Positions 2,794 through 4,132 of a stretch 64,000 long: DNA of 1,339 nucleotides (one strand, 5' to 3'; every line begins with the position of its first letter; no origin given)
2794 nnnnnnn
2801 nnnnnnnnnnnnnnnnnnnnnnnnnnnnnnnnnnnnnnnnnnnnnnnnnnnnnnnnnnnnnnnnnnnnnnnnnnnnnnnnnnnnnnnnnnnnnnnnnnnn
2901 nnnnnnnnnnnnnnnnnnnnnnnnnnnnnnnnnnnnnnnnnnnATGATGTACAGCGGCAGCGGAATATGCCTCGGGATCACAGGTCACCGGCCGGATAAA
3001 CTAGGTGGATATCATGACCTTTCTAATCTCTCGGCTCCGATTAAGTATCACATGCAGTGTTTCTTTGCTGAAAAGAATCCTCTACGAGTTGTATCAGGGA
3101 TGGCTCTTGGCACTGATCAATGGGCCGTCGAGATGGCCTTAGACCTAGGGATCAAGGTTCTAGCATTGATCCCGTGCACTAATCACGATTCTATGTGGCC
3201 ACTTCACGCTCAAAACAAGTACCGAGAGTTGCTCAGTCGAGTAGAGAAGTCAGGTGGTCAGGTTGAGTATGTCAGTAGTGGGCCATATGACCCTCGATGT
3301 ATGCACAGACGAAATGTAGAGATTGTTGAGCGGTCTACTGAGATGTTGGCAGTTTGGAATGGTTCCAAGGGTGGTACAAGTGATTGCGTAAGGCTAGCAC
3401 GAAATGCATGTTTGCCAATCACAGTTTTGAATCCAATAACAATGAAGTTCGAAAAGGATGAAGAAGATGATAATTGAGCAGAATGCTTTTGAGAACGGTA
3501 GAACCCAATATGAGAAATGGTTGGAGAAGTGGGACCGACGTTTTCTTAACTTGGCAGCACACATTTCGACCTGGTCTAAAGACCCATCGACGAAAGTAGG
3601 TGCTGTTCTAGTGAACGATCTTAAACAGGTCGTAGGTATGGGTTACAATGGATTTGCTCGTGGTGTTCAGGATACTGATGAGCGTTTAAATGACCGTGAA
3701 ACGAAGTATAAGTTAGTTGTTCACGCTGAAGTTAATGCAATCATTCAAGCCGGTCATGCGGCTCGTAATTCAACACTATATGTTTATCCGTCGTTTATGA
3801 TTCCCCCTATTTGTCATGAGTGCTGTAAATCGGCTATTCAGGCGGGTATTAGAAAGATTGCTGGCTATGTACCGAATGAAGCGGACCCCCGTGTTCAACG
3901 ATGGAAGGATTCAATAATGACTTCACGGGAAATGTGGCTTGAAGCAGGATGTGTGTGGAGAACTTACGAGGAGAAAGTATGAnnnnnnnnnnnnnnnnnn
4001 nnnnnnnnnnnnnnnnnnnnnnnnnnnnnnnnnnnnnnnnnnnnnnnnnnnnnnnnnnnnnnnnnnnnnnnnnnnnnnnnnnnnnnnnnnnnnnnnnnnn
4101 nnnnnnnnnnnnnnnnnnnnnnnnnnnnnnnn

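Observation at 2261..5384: Nucleotide-conversion module: ThyX, SLOG/YpsA, dCMP deaminase, nucleoside deoxyribosyltransferase-like and GMP reductase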

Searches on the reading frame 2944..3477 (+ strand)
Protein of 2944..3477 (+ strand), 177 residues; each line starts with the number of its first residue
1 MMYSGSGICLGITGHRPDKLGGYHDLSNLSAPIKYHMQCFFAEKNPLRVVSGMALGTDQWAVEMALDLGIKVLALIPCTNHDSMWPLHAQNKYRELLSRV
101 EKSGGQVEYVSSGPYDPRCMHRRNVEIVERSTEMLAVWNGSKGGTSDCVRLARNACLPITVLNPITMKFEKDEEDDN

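Call 3: search_protein_families(library=pfam, proteins=[window:2944-3477:+], max_evalue=0.01)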
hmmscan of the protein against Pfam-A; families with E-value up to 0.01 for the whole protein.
window:2944-3477:+ (177 aa): 2 families
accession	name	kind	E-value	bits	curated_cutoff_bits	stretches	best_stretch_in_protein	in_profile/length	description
PF06908.16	YpsA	-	1.2e-10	42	27.7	1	12-146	3-142/168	YspA SLOG family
PF02481.21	DNA_processg_A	-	1.9e-09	37.5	29.6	1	44-162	72-187/212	DNA recombination-mediator protein A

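Call 4: search_protein_families(library=phrogs, proteins=[window:2944-3477:+], max_evalue=0.001)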
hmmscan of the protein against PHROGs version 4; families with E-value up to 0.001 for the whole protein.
window:2944-3477:+ (177 aa): 2 families
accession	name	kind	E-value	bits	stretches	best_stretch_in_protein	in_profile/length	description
phrog_289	-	other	1.2e-14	55.1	1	10-168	25-144/500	GTP-binding domain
phrog_4299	-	unknown function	1.4e-06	28.6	1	45-167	145-264/322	-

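Call 6: search_protein_families(library=ncbifam, proteins=[window:2944-3477:+], max_evalue=0.01)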
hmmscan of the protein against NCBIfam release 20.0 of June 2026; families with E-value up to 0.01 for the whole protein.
window:2944-3477:+ (177 aa): 2 families
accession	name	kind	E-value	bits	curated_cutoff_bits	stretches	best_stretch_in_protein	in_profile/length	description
NF010181.0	PRK13660.1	equivalog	1.4e-06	28.4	165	1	11-144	5-143/182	hypothetical protein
TIGR00732.1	dprA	equivalog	7.9e-05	22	191.15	1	44-163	72-188/220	DNA-processing protein DprA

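Call 24: search_solved_structures(query=window:2944-3477:+, max_evalue=10, show_alignments=3)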
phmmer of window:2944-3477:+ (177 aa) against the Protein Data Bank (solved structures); distinct sequences matched with E-value up to 10: 8.
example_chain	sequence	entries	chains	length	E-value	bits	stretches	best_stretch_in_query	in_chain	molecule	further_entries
2nx2_A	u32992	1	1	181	0.00042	23.2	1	10-145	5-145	Hypothetical protein ypsA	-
8zva_A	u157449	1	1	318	0.023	17.6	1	47-163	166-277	DNA processing protein DprA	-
9vzo_A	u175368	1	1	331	0.025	17.4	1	47-163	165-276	DprA-like antitoxin protein ShosA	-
1omh_A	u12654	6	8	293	0.074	15.9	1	95-154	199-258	trwC protein | TrwC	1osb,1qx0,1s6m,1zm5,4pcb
2cdm_A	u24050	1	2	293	0.074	15.9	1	95-154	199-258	TRWC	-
7t2r_C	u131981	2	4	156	0.36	13.7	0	124-150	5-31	NiFe hydrogenase subunit C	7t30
2xa3_A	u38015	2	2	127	0.44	13.4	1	77-117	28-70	LLAMA HEAVY CHAIN ANTIBODY D7 | Llama antibody D7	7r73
5mll_A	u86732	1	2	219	1.9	11.3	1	43-162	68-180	DNA processing chain A (DprA)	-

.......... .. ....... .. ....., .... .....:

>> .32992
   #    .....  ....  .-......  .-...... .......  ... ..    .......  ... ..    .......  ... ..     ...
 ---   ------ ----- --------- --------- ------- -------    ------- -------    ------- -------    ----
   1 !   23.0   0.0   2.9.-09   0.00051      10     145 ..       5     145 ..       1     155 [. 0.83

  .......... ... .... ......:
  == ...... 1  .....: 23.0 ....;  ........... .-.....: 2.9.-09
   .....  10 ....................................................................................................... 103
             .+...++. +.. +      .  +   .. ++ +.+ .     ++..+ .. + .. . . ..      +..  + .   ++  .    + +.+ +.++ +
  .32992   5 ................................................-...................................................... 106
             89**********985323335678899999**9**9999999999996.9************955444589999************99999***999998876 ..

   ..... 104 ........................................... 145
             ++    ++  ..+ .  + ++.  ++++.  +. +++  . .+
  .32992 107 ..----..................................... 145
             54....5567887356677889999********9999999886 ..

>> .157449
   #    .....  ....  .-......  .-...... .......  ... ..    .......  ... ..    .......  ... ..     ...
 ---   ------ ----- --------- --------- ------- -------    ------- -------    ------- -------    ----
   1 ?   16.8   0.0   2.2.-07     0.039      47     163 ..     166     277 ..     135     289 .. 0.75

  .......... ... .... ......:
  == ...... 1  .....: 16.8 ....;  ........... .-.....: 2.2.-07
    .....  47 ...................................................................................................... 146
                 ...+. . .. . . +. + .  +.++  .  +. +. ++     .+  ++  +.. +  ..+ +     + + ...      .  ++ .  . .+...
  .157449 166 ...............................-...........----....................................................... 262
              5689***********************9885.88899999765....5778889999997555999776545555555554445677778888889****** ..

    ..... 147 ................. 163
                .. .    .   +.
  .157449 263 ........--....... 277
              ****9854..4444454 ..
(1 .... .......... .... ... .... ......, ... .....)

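Call 28: find_homologous_proteins(query=window:2944-3477:+, max_evalue=0.001)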
Query window:2944-3477:+ (177 aa): 317 proteins with E <= 0.001 among 347 candidates; the best 120 are listed.
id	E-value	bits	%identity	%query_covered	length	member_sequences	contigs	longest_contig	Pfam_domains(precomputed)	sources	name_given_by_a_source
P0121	2.7e-114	397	95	100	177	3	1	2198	PF02481.22,PF06908.17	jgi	jgi:uncharacterized phage-like protein YoqJ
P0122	4.1e-73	263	68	95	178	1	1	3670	PF02481.22,PF06908.17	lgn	-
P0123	1.5e-64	235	62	97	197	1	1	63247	PF02481.22,PF06908.17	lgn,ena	-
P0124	8.7e-61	223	62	93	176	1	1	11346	PF02481.22,PF06908.17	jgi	jgi:uncharacterized phage-like protein YoqJ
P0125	3.7e-60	221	59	97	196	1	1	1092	PF02481.22,PF06908.17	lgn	-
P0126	8.7e-60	219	59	98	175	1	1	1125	PF02481.22,PF06908.17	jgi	jgi:uncharacterized phage-like protein YoqJ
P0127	1.5e-59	219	57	97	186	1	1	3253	PF02481.22,PF06908.17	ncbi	-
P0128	4.6e-59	217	62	93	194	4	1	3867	PF02481.22,PF06908.17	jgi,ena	-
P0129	2.7e-58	215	60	92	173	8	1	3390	PF02481.22,PF06908.17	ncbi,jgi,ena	-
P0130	5.8e-58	213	59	94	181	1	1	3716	PF02481.22,PF06908.17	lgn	-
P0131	8.9e-58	213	58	93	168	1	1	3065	PF02481.22,PF06908.17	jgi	jgi:uncharacterized phage-like protein YoqJ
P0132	2.4e-57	211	62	93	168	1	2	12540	PF02481.22,PF06908.17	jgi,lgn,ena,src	-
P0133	8.2e-57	210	59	92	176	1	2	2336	PF02481.22,PF06908.17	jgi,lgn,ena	-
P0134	3.5e-56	208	57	92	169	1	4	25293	PF02481.22,PF06908.17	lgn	-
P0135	1.4e-54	202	52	97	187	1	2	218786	PF02481.22,PF06908.17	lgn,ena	-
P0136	1.7e-54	202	58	90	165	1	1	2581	PF02481.22,PF06908.17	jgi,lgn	jgi:uncharacterized phage-like protein YoqJ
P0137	2.7e-54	202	57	92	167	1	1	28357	PF02481.22,PF06908.17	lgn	-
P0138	3.8e-54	201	58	91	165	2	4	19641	PF02481.22,PF06908.17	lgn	-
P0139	6.0e-53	197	55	93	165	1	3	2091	PF02481.22,PF06908.17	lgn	-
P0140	7.6e-53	197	57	92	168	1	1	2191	PF02481.22,PF06908.17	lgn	-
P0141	1.4e-52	196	54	93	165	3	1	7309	PF02481.22,PF06908.17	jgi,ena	-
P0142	1.6e-52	196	57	90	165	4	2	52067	PF02481.22,PF06908.17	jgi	jgi:uncharacterized phage-like protein YoqJ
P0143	6.8e-52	194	55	92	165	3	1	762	PF02481.22,PF06908.17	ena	-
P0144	1.9e-51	192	56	89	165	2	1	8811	PF02481.22,PF06908.17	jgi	jgi:uncharacterized phage-like protein YoqJ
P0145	2.8e-51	192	56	92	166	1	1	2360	PF02481.22,PF06908.17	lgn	-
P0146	3.5e-51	191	53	93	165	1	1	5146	PF02481.22,PF06908.17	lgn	-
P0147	1.4e-50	189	54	92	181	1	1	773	PF02481.22,PF06908.17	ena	-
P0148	1.5e-50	189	54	93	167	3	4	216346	PF02481.22,PF06908.17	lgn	-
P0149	2.1e-50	189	53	90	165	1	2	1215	PF02481.22,PF06908.17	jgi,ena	jgi:uncharacterized phage-like protein YoqJ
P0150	3.0e-50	188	56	90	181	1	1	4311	PF02481.22,PF06908.17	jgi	jgi:uncharacterized phage-like protein YoqJ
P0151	3.6e-50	188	53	95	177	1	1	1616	PF02481.22,PF06908.17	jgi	-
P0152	8.7e-50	187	53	94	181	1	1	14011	PF02481.22,PF06908.17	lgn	-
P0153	1.3e-49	186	50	95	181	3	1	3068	PF02481.22,PF06908.17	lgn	-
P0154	1.5e-49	186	50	97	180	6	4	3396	PF02481.22,PF06908.17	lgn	-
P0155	5.6e-49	184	50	93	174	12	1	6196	PF02481.22,PF06908.17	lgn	-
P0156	1.6e-48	183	53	94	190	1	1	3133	PF02481.22,PF06908.17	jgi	jgi:uncharacterized phage-like protein YoqJ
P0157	6.0e-47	178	54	92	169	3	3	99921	PF02481.22,PF06908.17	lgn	-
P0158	8.1e-39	151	48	91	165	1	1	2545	PF02481.22,PF06908.17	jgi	jgi:uncharacterized phage-like protein YoqJ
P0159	8.7e-34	135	40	92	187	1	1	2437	PF02481.22,PF06908.17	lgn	-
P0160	1.0e-32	131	42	89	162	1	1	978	PF06908.17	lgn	-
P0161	1.5e-31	127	40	89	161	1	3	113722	PF02481.22,PF06908.17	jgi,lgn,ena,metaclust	metaclust:\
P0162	3.3e-30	123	45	88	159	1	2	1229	PF02481.22,PF06908.17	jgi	-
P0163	1.4e-29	121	43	82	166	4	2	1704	PF02481.22,PF06908.17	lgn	-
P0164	1.9e-29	121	42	89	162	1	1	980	PF02481.22,PF06908.17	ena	-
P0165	8.7e-29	118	41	90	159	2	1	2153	PF02481.22,PF06908.17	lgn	-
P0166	8.7e-29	118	42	90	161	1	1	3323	PF02481.22,PF12694.13,PF06908.17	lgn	-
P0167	1.2e-28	118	44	86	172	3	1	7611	PF02481.22,PF06908.17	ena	-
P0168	2.0e-28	117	42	86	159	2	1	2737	PF02481.22,PF06908.17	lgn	-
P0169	3.3e-28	117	47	81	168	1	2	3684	PF02481.22,PF06908.17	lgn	-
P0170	3.6e-28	116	45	85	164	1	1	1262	PF02481.22,PF06908.17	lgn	-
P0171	6.7e-28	116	41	86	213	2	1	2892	PF02481.22,PF06908.17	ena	-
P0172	8.4e-28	115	45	84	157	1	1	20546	PF02481.22,PF06908.17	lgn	-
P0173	9.9e-28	115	40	93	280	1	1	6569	PF02481.22,PF06908.17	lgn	-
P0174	1.1e-27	115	42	82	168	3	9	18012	PF02481.22,PF06908.17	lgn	-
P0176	2.0e-27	114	39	86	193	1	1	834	PF02481.22,PF06908.17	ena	-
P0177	3.1e-27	113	43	86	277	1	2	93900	PF02481.22,PF06908.17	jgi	jgi:uncharacterized phage-like protein YoqJ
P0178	5.4e-27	113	39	92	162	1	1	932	PF02481.22,PF06908.17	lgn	-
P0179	5.9e-27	112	40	89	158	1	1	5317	PF02481.22,PF06908.17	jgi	jgi:uncharacterized phage-like protein YoqJ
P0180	6.1e-27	112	43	83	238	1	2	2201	PF02481.22,PF06908.17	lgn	-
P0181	2.0e-26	111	39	89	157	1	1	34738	PF02481.22,PF06908.17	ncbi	-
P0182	2.1e-26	111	42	90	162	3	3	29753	PF02481.22,PF06908.17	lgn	-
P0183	2.1e-26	111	40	89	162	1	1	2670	PF02481.22,PF06908.17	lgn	-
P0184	2.7e-26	110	39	89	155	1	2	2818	PF02481.22,PF06908.17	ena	-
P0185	3.4e-26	110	41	89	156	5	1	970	PF02481.22,PF06908.17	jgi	jgi:uncharacterized phage-like protein YoqJ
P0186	3.9e-26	110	39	89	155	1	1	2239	PF02481.22,PF06908.17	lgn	-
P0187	3.9e-26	110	41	86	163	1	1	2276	PF02481.22,PF06908.17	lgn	-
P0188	3.9e-26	110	39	80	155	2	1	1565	PF02481.22,PF06908.17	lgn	-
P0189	4.1e-26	110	37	91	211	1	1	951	PF02481.22,PF06908.17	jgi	jgi:uncharacterized phage-like protein YoqJ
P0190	5.1e-26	109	40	82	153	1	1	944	PF02481.22,PF06908.17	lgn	-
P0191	5.9e-26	109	39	89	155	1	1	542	PF02481.22,PF06908.17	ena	-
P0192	6.0e-26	109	36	93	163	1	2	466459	PF02481.22,PF06908.17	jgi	jgi:uncharacterized phage-like protein YoqJ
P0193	6.1e-26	109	40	87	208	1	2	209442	PF02481.22,PF06908.17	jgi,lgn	jgi:uncharacterized phage-like protein YoqJ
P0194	6.2e-26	109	39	89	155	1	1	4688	PF02481.22,PF06908.17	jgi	jgi:uncharacterized phage-like protein YoqJ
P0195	6.8e-26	109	44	82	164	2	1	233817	PF02481.22,PF06908.17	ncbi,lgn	-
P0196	7.3e-26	109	43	93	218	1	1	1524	PF02481.22,PF06908.17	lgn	-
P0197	8.4e-26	109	39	89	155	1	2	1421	PF02481.22,PF06908.17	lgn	-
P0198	8.9e-26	109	41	88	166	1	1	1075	PF02481.22,PF06908.17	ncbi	-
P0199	9.2e-26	109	39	89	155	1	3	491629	PF02481.22,PF06908.17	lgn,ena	-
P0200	1.0e-25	108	39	89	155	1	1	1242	PF02481.22,PF06908.17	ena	-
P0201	1.1e-25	108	38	89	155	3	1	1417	PF02481.22,PF06908.17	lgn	-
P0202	1.1e-25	108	40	90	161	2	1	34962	PF02481.22,PF06908.17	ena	-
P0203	1.4e-25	108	39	89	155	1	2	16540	PF02481.22,PF06908.17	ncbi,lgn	-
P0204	1.5e-25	108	39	89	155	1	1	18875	PF02481.22,PF06908.17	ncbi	-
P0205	1.6e-25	108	41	89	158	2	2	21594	PF02481.22,PF06908.17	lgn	-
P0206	1.7e-25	108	39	89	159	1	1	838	PF02481.22,PF06908.17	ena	-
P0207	1.7e-25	108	39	89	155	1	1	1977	PF02481.22,PF06908.17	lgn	-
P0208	1.8e-25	108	39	89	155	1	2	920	PF02481.22,PF06908.17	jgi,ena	-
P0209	1.9e-25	108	39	89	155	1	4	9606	PF02481.22,PF06908.17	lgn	-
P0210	1.9e-25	107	39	89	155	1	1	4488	PF02481.22,PF06908.17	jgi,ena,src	-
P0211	2.3e-25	107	40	90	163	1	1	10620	PF02481.22,PF06908.17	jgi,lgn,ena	-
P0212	2.8e-25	107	42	85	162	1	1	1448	PF02481.22,PF06908.17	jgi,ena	-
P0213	3.1e-25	107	41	81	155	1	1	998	PF02481.22,PF06908.17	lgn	-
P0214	3.2e-25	107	42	92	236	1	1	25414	PF02481.22,PF06908.17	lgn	-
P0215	4.7e-25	106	38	87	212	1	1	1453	PF02481.22,PF06908.17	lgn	-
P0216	4.8e-25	106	41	86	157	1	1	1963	PF02481.22,PF06908.17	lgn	-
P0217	5.3e-25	106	39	89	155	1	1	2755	PF02481.22,PF06908.17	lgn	-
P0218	6.6e-25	106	38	82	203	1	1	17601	PF02481.22,PF06908.17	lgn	-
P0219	8.8e-25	105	41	89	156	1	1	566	PF02481.22,PF06908.17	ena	-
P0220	8.9e-25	105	42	89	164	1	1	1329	PF02481.22,PF06908.17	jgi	jgi:uncharacterized phage-like protein YoqJ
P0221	1.0e-24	105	39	86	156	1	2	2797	PF02481.22,PF06908.17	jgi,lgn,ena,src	-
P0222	1.1e-24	105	41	82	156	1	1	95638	PF02481.22,PF06908.17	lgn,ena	-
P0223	1.4e-24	105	42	84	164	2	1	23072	PF02481.22,PF06908.17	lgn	-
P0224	1.4e-24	105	39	89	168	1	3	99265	PF02481.22,PF06908.17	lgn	-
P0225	1.8e-24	104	39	89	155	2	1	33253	PF02481.22,PF06908.17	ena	-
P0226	2.1e-24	104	37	93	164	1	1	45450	PF02481.22,PF06908.17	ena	-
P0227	2.2e-24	104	42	82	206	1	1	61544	PF02481.22,PF06908.17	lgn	-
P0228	2.3e-24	104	38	86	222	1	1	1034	PF06908.17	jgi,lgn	jgi:uncharacterized phage-like protein YoqJ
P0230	2.4e-24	104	38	89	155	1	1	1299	PF02481.22,PF06908.17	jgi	jgi:uncharacterized phage-like protein YoqJ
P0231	2.5e-24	104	37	89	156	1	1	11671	PF02481.22,PF06908.17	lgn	-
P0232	2.6e-24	104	39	81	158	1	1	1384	PF02481.22,PF06908.17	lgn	-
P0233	2.9e-24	104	38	89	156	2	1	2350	PF02481.22,PF06908.17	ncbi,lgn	-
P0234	3.1e-24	104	38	89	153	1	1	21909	PF02481.22,PF06908.17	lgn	-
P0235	3.8e-24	103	43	81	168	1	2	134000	PF02481.22,PF06908.17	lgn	-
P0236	5.4e-24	103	43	81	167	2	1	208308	PF02481.22,PF12694.13,PF06908.17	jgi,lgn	-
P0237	6.2e-24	103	39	88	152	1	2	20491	PF02481.22,PF06908.17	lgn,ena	-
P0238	7.9e-24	102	41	84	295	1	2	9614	PF02481.22,PF06908.17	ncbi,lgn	-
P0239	9.7e-24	102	41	92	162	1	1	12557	PF06908.17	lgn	-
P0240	9.8e-24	102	43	80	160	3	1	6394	PF02481.22,PF06908.17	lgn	-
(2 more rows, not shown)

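Call 57: find_related_loci(query=A3, collection=viral_contigs, flank=5000)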
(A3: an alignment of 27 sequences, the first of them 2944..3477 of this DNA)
Query A3 (177 aa) in viral_contigs; peptide patterns used: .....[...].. (x = any residue, [..] = any of these).
83 stretches matched a pattern; 80 encode a relative of the query (tblastn E <= 1e-3); 80 distinct loci.
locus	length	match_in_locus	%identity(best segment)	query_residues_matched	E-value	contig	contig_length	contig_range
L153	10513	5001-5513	54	8-176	7e-58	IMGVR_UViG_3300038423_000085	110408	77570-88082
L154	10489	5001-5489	56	4-166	7e-58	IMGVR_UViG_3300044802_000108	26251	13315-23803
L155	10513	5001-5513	54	8-176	7e-58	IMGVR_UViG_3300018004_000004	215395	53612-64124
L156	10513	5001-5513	54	8-176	7e-58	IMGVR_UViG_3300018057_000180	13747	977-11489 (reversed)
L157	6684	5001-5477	55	6-164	8e-57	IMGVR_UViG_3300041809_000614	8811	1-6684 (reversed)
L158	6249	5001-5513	53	8-176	4e-56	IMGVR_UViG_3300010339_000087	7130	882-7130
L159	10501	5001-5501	54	5-169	3e-52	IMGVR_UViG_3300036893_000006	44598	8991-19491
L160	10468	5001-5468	40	10-167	6e-37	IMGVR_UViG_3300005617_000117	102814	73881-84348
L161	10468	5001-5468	41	10-167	4e-36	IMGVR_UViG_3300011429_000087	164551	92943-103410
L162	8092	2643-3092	43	2-153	5e-35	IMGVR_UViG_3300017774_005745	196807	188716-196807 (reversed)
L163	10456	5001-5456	38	10-166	3e-34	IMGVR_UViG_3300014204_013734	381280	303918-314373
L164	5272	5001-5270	63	8-97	3e-33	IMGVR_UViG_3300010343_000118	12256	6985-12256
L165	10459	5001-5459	39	8-164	6e-33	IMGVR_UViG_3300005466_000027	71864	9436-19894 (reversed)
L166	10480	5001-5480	40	8-164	3e-32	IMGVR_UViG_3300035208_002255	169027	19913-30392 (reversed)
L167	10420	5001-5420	41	10-153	9e-32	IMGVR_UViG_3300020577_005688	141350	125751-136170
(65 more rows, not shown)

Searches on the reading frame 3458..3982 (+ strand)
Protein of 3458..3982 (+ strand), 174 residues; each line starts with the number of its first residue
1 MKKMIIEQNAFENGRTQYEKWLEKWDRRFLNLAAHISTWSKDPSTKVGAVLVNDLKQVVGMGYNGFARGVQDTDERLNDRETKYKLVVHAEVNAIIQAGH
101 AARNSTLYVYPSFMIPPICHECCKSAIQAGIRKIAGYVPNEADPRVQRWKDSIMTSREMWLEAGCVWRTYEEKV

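Call 3: search_protein_families(library=pfam, proteins=[window:3458-3982:+], max_evalue=0.01)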
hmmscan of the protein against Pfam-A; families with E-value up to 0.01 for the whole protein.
window:3458-3982:+ (174 aa): 2 families
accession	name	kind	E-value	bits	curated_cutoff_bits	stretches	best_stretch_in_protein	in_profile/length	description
PF00383.29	dCMP_cyt_deam_1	-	4.6e-16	59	25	1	24-134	2-98/102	Cytidine and deoxycytidylate deaminase zinc-binding region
PF14437.12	MafB19-deam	-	6.7e-10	39.4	27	1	25-140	3-103/142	MafB19-like deaminase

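Call 4: search_protein_families(library=phrogs, proteins=[window:3458-3982:+], max_evalue=0.001)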
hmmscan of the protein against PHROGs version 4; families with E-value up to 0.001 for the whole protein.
window:3458-3982:+ (174 aa): 4 families
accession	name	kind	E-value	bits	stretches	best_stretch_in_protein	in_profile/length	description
phrog_174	-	DNA, RNA and nucleotide metabolism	4.5e-35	123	1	23-165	114-242/384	dCMP deaminase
phrog_2369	-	DNA, RNA and nucleotide metabolism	6.5e-09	37.2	1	24-141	4-126/195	dCMP deaminase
phrog_20648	-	DNA, RNA and nucleotide metabolism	8.1e-08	32.8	1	43-134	24-115/311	dCMP deaminase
phrog_9198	-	unknown function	7.6e-05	22.6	0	82-153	380-450/531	-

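Call 6: search_protein_families(library=ncbifam, proteins=[window:3458-3982:+], max_evalue=0.01)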
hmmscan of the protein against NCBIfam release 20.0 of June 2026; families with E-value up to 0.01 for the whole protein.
window:3458-3982:+ (174 aa): 5 families
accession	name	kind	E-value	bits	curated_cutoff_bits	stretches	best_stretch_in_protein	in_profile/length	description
TIGR02571.1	ComEB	equivalog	1.3e-11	44.7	219.45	1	24-135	4-113/151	ComE operon protein 2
NF041025.1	antiphage_deaminase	equivalog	4.1e-11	42.4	400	2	82-134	332-383/437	anti-phage dCTP deaminase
TIGR00326.1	eubact_ribD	equivalog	6e-06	25.7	156.35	1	41-135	15-91/343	bifunctional diaminohydroxyphosphoribosylaminopyrimidine deaminase/5-amino-6-(5-phosphoribosylamino)uracil reductase RibD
NF008052.0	PRK10786.1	equivalog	2.9e-05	23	500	1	28-137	9-99/367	bifunctional diaminohydroxyphosphoribosylaminopyrimidine deaminase/5-amino-6-(5-phosphoribosylamino)uracil reductase RibD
NF008113.2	PRK10860.1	equivalog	0.0017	18.2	150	0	23-134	8-101/165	tRNA adenosine(34) deaminase TadA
